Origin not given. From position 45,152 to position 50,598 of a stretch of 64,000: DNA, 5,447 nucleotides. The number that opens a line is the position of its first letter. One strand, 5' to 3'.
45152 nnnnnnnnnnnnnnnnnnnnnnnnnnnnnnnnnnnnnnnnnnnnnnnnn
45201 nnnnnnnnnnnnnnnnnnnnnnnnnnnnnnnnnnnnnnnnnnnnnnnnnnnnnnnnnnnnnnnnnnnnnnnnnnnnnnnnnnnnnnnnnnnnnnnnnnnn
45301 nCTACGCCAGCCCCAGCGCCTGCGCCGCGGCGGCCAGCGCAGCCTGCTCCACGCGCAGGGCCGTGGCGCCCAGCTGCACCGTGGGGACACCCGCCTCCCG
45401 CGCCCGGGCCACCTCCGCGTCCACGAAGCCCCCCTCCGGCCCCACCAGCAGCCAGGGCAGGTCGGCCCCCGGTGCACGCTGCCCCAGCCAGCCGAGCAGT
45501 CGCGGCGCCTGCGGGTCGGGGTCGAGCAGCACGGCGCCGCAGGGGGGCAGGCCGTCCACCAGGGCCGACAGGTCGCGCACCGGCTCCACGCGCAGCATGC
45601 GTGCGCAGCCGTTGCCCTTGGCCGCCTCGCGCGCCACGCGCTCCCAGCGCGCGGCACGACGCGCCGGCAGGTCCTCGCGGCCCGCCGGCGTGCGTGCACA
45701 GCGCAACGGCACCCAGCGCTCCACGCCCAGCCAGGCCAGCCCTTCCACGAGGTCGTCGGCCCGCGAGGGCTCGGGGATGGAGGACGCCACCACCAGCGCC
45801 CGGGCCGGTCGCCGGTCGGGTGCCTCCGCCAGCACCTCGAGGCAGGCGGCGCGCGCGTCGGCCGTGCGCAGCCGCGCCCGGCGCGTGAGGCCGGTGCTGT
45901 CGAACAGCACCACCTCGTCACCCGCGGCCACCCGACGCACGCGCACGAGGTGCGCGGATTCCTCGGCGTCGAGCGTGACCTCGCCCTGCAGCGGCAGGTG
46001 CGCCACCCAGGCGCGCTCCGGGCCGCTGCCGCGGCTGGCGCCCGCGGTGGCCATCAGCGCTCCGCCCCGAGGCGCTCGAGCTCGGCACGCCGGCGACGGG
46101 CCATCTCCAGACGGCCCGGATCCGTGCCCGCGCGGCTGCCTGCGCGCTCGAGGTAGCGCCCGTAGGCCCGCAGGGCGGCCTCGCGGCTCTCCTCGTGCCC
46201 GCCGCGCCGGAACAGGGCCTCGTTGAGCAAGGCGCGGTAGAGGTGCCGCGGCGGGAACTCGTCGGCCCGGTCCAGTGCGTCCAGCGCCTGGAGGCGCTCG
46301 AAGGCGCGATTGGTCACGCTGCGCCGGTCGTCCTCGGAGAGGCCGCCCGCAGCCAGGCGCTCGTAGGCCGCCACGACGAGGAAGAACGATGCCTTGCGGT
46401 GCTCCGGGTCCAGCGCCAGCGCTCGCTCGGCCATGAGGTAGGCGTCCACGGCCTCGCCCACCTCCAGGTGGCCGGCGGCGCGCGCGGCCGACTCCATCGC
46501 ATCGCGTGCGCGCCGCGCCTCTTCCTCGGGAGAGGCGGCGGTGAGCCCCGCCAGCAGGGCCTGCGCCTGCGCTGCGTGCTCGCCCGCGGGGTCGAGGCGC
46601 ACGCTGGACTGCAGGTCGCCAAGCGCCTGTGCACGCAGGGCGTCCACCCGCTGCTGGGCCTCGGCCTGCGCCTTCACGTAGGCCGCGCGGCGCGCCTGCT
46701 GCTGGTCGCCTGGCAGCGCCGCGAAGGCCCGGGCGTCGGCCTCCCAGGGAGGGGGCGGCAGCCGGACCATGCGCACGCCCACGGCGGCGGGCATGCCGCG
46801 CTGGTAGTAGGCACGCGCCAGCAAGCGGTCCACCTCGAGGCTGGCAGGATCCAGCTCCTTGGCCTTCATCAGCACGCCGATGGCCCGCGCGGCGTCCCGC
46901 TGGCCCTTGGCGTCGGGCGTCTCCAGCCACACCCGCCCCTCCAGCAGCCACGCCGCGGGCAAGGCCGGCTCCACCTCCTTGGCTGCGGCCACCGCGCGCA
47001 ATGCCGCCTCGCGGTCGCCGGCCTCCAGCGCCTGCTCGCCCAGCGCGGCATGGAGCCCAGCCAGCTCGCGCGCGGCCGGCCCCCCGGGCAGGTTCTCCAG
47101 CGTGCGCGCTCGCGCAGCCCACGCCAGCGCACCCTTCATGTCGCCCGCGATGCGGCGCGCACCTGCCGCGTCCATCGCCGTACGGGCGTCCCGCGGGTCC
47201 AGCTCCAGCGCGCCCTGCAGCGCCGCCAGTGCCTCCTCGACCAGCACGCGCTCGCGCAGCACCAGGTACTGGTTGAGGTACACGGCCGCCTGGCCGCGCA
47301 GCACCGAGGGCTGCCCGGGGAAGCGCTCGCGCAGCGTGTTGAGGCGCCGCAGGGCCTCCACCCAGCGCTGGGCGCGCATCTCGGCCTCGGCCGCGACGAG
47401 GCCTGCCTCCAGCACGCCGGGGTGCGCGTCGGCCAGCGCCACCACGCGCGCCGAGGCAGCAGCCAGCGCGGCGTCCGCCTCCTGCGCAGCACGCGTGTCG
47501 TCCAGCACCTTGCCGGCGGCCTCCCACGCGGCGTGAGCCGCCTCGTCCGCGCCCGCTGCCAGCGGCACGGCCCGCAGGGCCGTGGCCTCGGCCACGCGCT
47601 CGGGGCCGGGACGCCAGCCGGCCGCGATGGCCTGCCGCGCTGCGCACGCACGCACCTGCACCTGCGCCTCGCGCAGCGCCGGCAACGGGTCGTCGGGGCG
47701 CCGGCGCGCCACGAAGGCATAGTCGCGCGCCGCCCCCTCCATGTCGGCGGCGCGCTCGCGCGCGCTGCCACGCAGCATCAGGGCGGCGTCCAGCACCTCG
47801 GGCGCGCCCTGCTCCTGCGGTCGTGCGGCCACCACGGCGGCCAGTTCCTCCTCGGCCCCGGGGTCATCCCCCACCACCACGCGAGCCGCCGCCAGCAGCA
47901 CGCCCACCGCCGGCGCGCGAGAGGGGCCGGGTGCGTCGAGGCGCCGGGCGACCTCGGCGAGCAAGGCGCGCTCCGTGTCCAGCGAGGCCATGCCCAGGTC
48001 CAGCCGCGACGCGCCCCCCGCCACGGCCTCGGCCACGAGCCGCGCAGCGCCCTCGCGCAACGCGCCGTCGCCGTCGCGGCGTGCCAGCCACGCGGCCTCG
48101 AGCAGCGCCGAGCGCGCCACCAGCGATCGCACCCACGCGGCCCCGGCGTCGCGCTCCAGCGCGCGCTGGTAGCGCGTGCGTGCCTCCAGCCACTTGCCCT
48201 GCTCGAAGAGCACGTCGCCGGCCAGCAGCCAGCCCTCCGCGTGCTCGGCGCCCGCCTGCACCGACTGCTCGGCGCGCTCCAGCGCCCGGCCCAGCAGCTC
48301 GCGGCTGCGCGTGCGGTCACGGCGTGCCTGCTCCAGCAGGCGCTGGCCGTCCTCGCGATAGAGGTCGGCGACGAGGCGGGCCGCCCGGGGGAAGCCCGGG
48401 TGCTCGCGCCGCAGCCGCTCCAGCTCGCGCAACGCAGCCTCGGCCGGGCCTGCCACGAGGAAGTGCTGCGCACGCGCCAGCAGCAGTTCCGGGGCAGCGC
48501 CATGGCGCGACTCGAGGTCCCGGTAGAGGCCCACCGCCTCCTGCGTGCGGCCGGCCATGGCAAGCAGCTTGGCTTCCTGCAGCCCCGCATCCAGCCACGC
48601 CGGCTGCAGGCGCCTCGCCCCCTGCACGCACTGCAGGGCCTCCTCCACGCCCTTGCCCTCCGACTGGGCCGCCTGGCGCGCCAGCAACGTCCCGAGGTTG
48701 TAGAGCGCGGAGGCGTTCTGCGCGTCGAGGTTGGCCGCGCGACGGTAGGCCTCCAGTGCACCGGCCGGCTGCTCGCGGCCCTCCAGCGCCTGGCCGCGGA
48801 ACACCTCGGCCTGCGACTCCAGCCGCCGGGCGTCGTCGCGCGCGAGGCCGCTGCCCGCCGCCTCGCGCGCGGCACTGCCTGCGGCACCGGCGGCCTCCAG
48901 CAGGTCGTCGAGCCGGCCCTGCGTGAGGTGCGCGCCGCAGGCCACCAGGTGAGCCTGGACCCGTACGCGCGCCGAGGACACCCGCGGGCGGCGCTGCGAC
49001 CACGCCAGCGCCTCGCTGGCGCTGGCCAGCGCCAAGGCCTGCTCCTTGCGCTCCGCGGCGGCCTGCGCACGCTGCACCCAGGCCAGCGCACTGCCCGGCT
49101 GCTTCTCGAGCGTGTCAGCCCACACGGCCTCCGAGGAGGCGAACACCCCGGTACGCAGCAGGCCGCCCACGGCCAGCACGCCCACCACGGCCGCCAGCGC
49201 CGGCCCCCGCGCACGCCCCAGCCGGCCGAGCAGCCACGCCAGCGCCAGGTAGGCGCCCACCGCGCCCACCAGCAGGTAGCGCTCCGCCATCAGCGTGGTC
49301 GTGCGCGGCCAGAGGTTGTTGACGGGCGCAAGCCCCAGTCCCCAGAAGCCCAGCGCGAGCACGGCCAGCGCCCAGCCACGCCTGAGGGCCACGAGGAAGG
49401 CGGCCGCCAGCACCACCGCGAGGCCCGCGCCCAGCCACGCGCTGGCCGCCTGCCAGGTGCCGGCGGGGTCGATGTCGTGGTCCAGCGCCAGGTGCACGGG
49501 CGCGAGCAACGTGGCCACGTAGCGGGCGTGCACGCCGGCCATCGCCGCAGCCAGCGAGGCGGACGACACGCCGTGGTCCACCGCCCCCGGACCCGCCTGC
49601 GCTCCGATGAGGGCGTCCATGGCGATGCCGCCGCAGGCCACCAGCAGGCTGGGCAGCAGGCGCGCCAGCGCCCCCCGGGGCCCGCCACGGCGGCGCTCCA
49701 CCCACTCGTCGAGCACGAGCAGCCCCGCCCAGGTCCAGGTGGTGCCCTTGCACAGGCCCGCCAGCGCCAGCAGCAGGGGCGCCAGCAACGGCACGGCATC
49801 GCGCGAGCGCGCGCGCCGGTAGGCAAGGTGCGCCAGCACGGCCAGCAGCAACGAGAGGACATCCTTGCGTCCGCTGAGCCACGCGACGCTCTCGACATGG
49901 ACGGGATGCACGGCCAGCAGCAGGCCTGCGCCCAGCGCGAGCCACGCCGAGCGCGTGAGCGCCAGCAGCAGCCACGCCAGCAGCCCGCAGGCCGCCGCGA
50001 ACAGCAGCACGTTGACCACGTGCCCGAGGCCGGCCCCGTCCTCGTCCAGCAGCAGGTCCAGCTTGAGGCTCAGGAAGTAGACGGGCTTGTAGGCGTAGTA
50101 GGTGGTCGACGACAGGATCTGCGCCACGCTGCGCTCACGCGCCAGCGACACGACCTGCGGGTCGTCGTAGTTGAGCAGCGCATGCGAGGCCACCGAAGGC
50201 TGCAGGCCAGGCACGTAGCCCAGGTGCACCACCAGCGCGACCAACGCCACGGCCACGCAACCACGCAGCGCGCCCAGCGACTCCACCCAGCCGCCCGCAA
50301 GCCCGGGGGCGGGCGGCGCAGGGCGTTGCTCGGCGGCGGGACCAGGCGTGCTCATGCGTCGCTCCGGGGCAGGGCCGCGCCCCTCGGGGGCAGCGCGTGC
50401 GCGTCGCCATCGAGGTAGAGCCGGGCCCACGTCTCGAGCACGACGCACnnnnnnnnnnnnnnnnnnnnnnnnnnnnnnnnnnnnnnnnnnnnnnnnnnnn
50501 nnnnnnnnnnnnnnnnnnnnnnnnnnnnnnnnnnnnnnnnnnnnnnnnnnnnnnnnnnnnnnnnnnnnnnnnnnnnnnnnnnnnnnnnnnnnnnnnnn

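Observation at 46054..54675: Putative polyprenyl-phosphate-sugar-dependent (protein O-mannosylation-like) glycosylation operon with an embedded amidotransferase and methyltransferase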

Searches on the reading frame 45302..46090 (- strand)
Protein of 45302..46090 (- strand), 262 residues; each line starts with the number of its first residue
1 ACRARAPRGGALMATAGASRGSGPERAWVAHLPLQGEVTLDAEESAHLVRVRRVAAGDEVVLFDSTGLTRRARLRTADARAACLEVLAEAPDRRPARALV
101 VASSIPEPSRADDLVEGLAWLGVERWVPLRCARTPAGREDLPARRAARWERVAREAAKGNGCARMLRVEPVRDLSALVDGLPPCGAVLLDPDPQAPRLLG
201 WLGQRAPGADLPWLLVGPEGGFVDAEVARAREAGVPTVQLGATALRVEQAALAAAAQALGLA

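Call 5: search_protein_families(library=pfam, proteins=[window:45302-46090:-], max_evalue=0.01)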
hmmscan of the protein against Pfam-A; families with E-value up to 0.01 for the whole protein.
window:45302-46090:- (262 aa): 2 families
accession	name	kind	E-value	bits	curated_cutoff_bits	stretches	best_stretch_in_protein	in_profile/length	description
PF04452.19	Methyltrans_RNA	-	8.3e-23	81.2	23.9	1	98-256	6-162/165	RNA methyltransferase domain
PF20260.4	PUA_4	-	7.6e-08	32.8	23.9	1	40-86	1-47/48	RNA methyltransferase PUA domain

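Call 6: search_protein_families(library=ncbifam, proteins=[window:45302-46090:-], max_evalue=0.01)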
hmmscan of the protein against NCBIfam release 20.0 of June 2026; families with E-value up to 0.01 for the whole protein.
window:45302-46090:- (262 aa): 22 families
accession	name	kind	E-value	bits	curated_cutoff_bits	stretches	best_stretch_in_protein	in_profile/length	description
NF008692.0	PRK11713.1-5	equivalog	1.7e-31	109.5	196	1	31-257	11-238/246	16S rRNA (uracil(1498)-N(3))-methyltransferase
NF008709.0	PRK11713.7-4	equivalog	3.3e-30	105.3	292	1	36-255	14-235/246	16S rRNA (uracil(1498)-N(3))-methyltransferase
NF008693.0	PRK11713.2-3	equivalog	2e-26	92.7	210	1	37-257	17-237/246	16S rRNA (uracil(1498)-N(3))-methyltransferase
NF008697.0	PRK11713.4-1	equivalog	1.3e-25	90.1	234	1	35-257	15-238/250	16S rRNA (uracil(1498)-N(3))-methyltransferase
TIGR00046.1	TIGR00046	subfamily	8.6e-25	87.4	41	1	38-257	16-232/240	RsmE family RNA methyltransferase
NF008706.0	PRK11713.7-1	equivalog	1.9e-24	86.8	273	1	25-256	4-224/232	16S rRNA (uracil(1498)-N(3))-methyltransferase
NF008705.0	PRK11713.6-4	equivalog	7.8e-24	84.2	343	2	36-163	16-145/248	16S rRNA (uracil(1498)-N(3))-methyltransferase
NF008707.0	PRK11713.7-2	equivalog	2e-22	79.6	327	1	35-256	22-247/255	16S rRNA (uracil(1498)-N(3))-methyltransferase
NF008711.0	PRK11713.7-6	equivalog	5.6e-22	78.6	304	1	26-259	4-239/244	16S rRNA (uracil(1498)-N(3))-methyltransferase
NF008702.0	PRK11713.6-1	equivalog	4e-20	72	269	1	37-256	15-227/235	16S rRNA (uracil(1498)-N(3))-methyltransferase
NF008703.0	PRK11713.6-2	equivalog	1.1e-19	70.6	291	1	30-254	10-231/242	16S rRNA (uracil(1498)-N(3))-methyltransferase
NF008696.0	PRK11713.3-5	equivalog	2e-19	69.9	234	1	32-256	15-236/248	16S rRNA (uracil(1498)-N(3))-methyltransferase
NF008700.0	PRK11713.5-4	equivalog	1.2e-15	57.6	252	2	213-258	190-235/237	16S rRNA (uracil(1498)-N(3))-methyltransferase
NF008690.0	PRK11713.1-1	equivalog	4.5e-15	55.7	342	1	32-255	12-232/243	16S rRNA (uracil(1498)-N(3))-methyltransferase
NF008691.0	PRK11713.1-4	equivalog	1.5e-13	50.4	279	1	38-254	18-240/252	16S rRNA (uracil(1498)-N(3))-methyltransferase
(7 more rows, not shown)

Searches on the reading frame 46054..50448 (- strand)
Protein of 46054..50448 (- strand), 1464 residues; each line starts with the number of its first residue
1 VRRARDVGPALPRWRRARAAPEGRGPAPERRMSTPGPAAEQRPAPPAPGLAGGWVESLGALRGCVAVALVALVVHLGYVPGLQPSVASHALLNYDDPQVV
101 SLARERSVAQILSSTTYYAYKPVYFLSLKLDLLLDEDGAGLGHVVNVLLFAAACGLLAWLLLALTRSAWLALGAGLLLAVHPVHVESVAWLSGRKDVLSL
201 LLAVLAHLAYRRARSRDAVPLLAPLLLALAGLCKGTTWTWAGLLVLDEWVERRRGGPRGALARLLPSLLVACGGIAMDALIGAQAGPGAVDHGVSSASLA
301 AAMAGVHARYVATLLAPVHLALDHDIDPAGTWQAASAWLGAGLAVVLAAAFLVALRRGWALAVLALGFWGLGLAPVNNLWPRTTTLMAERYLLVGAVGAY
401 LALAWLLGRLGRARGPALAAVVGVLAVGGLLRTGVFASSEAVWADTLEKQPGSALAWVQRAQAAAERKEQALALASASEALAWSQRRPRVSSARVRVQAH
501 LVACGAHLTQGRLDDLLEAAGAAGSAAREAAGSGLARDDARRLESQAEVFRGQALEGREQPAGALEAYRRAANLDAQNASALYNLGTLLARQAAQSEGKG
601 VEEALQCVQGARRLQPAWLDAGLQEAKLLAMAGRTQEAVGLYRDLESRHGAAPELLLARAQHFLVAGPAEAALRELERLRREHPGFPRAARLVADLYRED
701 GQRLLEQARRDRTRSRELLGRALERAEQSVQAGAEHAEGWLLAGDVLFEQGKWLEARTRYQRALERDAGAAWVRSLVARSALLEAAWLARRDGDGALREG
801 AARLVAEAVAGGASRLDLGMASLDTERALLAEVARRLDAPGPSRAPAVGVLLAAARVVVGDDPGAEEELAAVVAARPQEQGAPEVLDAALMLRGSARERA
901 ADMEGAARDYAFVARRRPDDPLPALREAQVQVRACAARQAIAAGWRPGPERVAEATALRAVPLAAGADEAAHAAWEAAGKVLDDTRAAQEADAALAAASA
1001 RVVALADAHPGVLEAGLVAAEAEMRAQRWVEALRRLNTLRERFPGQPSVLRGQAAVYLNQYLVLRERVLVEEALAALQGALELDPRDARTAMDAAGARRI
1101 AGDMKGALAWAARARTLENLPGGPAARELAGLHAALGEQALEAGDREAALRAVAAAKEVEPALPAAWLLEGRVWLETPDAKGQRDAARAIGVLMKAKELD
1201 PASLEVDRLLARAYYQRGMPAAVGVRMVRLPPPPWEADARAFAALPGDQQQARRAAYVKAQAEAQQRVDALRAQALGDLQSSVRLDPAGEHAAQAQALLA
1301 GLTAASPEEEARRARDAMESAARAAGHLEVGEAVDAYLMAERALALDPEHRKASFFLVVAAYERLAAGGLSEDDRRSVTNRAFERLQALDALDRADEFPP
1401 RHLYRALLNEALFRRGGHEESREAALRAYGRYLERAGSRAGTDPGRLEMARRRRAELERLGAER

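Call 5: search_protein_families(library=pfam, proteins=[window:46054-50448:-], max_evalue=0.01)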
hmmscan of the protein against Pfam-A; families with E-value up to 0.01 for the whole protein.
window:46054-50448:- (1464 aa): 6 families
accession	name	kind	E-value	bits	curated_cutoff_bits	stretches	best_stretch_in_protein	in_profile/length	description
PF13414.12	TPR_11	-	2.1e-14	53.4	26.8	2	563-592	12-41/42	TPR repeat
PF14559.12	TPR_19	-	8.3e-05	23.3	25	1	629-696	1-68/68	Tetratricopeptide repeat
PF13431.12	TPR_17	-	0.00024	21.6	24.4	0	567-592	1-26/34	Tetratricopeptide repeat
PF13432.12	TPR_16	-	0.0018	19.1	32.7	1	708-771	9-65/65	Tetratricopeptide repeat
PF07719.23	TPR_2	-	0.0034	17.8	27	1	737-767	1-31/34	Tetratricopeptide repeat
PF13424.12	TPR_12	-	0.0093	16.6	30.1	1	706-766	13-74/77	Tetratricopeptide repeat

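Call 6: search_protein_families(library=ncbifam, proteins=[window:46054-50448:-], max_evalue=0.01)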
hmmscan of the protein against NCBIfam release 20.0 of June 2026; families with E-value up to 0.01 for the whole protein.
window:46054-50448:- (1464 aa): 1 family
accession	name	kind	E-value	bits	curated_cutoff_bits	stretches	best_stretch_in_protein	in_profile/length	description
TIGR02917.1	PEP_TPR_lipo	equivalog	3.2e-13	48.5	312.2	2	540-782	120-340/899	XrtA/PEP-CTERM system TPR-repeat protein PrsT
